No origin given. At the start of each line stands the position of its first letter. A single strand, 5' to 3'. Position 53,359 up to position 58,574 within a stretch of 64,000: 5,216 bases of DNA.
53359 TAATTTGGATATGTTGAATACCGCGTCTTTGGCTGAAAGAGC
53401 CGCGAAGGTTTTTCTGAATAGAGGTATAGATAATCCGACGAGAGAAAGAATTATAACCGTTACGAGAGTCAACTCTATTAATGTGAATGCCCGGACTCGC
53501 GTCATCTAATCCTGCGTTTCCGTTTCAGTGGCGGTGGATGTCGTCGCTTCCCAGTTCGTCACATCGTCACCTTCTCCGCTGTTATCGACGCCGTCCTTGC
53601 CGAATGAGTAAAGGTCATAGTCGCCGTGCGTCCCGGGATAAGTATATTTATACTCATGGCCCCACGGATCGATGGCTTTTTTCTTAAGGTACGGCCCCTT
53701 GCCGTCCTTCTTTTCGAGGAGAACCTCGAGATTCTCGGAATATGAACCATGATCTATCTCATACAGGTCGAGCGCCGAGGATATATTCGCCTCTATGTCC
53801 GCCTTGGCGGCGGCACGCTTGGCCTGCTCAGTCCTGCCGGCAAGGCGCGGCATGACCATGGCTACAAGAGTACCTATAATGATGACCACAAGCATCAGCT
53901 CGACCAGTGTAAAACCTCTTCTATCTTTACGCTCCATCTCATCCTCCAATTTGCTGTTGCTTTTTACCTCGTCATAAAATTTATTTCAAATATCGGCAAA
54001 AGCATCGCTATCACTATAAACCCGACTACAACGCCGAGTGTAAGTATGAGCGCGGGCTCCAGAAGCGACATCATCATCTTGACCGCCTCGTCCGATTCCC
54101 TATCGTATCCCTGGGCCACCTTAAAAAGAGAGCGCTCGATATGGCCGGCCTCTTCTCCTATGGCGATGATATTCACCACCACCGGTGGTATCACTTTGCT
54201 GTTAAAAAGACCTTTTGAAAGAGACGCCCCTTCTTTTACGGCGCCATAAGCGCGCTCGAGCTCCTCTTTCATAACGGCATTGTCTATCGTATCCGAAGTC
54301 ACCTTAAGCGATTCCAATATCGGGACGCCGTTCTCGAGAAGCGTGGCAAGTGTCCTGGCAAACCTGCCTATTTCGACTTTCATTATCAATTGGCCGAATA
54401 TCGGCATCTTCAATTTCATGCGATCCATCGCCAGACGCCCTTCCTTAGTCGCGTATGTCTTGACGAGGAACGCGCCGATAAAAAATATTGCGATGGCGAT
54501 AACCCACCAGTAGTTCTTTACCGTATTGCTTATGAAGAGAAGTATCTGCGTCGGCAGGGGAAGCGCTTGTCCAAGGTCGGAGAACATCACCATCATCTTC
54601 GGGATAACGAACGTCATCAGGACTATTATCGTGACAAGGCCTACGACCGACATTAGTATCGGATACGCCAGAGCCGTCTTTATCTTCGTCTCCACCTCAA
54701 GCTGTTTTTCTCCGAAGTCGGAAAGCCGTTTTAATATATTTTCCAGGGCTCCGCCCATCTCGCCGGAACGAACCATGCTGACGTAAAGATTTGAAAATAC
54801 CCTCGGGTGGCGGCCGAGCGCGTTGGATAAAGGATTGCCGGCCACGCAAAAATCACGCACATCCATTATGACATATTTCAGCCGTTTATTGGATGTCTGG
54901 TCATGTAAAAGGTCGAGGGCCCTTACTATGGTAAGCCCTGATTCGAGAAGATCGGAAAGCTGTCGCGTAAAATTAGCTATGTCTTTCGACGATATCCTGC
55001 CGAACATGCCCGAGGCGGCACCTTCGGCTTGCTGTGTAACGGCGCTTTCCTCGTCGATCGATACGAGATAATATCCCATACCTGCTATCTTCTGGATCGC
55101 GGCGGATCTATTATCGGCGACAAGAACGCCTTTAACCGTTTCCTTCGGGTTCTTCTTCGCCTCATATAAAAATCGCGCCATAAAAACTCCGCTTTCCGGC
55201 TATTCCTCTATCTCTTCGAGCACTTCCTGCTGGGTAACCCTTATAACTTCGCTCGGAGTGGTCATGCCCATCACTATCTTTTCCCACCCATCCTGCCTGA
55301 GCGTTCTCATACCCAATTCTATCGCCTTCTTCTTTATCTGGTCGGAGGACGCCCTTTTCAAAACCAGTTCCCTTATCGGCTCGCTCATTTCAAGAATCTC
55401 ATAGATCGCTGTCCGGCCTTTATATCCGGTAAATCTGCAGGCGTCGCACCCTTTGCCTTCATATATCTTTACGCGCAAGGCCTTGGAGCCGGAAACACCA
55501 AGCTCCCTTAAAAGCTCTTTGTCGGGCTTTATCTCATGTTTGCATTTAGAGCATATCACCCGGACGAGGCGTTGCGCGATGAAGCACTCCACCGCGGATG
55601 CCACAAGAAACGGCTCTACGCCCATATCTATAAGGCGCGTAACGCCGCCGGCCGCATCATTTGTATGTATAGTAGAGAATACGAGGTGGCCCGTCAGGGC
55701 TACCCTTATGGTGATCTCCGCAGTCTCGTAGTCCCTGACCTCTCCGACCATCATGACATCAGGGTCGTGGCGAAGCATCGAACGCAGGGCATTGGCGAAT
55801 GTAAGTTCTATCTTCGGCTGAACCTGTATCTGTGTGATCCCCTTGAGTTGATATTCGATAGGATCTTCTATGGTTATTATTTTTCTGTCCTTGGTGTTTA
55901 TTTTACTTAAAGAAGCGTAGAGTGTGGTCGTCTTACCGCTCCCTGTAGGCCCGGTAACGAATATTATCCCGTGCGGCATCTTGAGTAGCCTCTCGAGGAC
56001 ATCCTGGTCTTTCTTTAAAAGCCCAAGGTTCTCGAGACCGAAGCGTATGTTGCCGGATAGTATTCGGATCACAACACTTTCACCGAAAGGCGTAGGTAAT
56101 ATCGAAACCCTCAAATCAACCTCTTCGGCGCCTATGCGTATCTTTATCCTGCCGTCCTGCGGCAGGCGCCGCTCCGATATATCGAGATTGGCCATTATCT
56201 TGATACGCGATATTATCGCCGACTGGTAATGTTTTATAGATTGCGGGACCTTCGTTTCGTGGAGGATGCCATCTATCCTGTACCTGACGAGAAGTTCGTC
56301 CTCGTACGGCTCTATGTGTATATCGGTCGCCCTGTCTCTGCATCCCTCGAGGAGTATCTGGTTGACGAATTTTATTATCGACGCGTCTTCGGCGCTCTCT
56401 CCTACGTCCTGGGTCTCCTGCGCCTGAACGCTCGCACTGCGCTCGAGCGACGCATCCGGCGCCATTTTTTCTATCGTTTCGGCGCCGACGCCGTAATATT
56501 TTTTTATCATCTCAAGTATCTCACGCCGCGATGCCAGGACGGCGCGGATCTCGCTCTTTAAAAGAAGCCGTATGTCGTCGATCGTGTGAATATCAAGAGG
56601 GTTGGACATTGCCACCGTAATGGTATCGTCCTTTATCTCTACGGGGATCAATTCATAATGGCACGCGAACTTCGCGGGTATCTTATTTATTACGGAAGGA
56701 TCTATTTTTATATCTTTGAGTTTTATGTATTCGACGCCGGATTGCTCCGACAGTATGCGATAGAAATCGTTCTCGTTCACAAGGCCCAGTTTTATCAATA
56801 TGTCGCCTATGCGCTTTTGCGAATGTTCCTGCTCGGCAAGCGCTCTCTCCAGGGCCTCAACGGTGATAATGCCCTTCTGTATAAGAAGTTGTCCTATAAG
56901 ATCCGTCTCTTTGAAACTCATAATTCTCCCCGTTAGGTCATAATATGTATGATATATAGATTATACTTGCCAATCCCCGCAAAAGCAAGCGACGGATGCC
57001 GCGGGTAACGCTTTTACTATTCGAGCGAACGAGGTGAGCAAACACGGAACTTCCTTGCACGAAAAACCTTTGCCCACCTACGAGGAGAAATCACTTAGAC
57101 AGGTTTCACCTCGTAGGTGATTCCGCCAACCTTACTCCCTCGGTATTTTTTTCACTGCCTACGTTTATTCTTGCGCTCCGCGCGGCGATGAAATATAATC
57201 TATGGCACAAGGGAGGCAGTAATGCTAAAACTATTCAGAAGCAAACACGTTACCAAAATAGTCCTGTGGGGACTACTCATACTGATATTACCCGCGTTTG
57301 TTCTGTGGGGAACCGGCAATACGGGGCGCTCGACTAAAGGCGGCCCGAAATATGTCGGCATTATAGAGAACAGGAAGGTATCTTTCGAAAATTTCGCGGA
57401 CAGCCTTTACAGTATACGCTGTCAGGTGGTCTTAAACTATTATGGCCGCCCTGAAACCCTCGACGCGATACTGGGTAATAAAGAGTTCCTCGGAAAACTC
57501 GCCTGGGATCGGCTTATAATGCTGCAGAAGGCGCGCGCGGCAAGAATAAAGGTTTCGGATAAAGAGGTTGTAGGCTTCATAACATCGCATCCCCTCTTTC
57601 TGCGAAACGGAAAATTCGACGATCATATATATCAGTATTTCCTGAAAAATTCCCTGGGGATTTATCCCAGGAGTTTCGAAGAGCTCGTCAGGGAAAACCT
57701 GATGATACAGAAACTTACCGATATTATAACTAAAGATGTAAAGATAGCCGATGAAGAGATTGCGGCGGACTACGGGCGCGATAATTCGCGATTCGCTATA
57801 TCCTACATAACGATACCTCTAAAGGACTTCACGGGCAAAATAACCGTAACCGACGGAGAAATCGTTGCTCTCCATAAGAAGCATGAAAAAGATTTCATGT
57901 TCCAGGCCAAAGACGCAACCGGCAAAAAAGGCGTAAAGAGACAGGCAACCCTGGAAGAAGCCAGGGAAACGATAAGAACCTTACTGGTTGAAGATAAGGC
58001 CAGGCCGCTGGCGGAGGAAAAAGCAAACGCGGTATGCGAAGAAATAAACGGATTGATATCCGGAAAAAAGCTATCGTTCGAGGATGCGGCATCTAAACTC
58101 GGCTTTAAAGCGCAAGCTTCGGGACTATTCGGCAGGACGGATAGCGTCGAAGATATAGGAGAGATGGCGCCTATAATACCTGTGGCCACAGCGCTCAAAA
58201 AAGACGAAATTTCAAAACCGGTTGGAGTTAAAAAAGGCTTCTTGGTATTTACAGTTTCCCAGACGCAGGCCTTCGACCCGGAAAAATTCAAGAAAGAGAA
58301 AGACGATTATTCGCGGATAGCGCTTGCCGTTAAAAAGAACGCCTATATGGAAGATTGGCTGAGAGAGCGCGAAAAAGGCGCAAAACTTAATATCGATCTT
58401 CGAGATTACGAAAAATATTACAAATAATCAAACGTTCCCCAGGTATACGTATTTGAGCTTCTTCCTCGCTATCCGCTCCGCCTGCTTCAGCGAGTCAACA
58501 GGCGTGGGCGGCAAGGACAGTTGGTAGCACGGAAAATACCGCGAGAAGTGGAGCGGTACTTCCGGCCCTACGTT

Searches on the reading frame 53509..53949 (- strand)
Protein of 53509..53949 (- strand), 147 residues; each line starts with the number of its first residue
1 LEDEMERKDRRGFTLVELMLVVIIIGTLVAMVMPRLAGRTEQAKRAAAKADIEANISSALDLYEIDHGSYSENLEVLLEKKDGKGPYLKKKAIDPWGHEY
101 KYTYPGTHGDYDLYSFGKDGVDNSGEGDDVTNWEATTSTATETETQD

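Call 9: search_protein_families(library=pfam, proteins=[window:53509-53949:-], max_evalue=0.001)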
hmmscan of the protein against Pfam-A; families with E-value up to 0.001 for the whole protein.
window:53509-53949:- (147 aa): 2 families
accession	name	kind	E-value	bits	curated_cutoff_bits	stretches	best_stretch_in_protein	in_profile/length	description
PF08334.16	T2SSG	-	3.1e-23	82.3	21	1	36-133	2-108/108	Type II secretion system (T2SS), protein G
PF07963.17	N_methyl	-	8.6e-08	31.9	21.2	1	7-33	1-27/27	Prokaryotic N-terminal methylation motif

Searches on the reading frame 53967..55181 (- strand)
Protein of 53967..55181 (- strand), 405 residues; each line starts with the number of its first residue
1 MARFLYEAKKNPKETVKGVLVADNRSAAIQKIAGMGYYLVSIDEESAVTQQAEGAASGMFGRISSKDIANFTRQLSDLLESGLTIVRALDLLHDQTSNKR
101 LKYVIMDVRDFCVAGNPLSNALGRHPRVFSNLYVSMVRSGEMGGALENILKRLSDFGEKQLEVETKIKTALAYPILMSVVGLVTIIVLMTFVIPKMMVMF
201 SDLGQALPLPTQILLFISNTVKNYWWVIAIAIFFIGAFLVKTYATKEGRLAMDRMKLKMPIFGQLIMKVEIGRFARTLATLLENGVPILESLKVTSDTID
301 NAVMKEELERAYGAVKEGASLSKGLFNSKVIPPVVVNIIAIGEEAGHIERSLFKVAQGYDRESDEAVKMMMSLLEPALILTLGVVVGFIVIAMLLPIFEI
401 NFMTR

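Call 9: search_protein_families(library=pfam, proteins=[window:53967-55181:-], max_evalue=0.001)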
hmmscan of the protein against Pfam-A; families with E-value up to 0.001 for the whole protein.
window:53967-55181:- (405 aa): 1 family
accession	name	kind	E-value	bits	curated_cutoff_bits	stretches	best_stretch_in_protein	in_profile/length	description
PF00482.28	T2SSF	-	9.9e-59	197.2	25.2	2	71-194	1-125/125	Type II secretion system (T2SS), protein F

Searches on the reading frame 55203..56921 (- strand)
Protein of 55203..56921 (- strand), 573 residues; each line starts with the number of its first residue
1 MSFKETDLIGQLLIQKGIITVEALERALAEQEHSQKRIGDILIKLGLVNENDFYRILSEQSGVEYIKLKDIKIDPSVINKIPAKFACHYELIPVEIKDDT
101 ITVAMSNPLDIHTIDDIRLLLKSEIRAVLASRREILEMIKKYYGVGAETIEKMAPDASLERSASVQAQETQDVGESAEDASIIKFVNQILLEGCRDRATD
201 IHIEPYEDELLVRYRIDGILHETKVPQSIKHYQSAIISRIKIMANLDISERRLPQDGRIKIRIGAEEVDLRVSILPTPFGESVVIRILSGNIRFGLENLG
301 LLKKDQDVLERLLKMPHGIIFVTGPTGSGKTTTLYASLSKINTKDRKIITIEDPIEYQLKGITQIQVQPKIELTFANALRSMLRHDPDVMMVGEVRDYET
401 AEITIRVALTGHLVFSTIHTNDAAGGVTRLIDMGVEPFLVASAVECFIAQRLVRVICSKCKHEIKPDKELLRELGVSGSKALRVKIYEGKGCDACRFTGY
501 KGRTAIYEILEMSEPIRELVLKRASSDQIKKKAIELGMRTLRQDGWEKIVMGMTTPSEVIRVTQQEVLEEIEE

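Call 9: search_protein_families(library=pfam, proteins=[window:55203-56921:-], max_evalue=0.001)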
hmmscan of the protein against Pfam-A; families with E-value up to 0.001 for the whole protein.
window:55203-56921:- (573 aa): 5 families
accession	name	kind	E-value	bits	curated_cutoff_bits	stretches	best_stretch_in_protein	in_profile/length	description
PF00437.27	T2SSE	-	3.5e-134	447.6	24.9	1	176-561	2-370/370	Type II/IV secretion system protein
PF05157.20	MshEN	-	1.3e-20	73.6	23.1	1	62-146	2-87/90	MshEN domain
PF25199.1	nSTAND_NTPase5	-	0.00011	22.5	34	1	314-368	38-93/145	Novel STAND NTPase 5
PF01637.24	ATPase_2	-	0.00037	20.8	33.2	1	309-381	12-84/225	ATPase domain predominantly from Archaea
PF13401.12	AAA_22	-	0.00066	20.4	27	0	317-354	5-42/130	AAA domain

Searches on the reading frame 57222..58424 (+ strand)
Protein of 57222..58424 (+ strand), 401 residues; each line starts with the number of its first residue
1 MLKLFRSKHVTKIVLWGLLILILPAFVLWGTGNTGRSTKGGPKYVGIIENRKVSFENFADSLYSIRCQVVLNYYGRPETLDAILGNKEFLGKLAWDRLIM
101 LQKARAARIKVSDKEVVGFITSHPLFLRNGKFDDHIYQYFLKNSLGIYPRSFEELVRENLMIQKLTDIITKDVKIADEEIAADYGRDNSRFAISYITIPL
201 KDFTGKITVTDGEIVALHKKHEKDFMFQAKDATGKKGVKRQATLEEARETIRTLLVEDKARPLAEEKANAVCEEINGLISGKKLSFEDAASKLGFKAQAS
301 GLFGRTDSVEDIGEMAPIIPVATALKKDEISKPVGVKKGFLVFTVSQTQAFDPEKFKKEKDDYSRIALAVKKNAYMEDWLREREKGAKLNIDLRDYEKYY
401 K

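Call 9: search_protein_families(library=pfam, proteins=[window:57222-58424:+], max_evalue=0.001)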
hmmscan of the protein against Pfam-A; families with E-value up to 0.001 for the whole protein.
window:57222-58424:+ (401 aa): 2 families
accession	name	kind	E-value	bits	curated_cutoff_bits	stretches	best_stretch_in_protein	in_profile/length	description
PF13624.11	SurA_N_3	-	5.7e-23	82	27.2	1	1-165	1-161/162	SurA-like N-terminal domain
PF13623.11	SurA_N_2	-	1.2e-13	51.6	28.5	1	11-141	8-145/145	SurA-like N-terminal domain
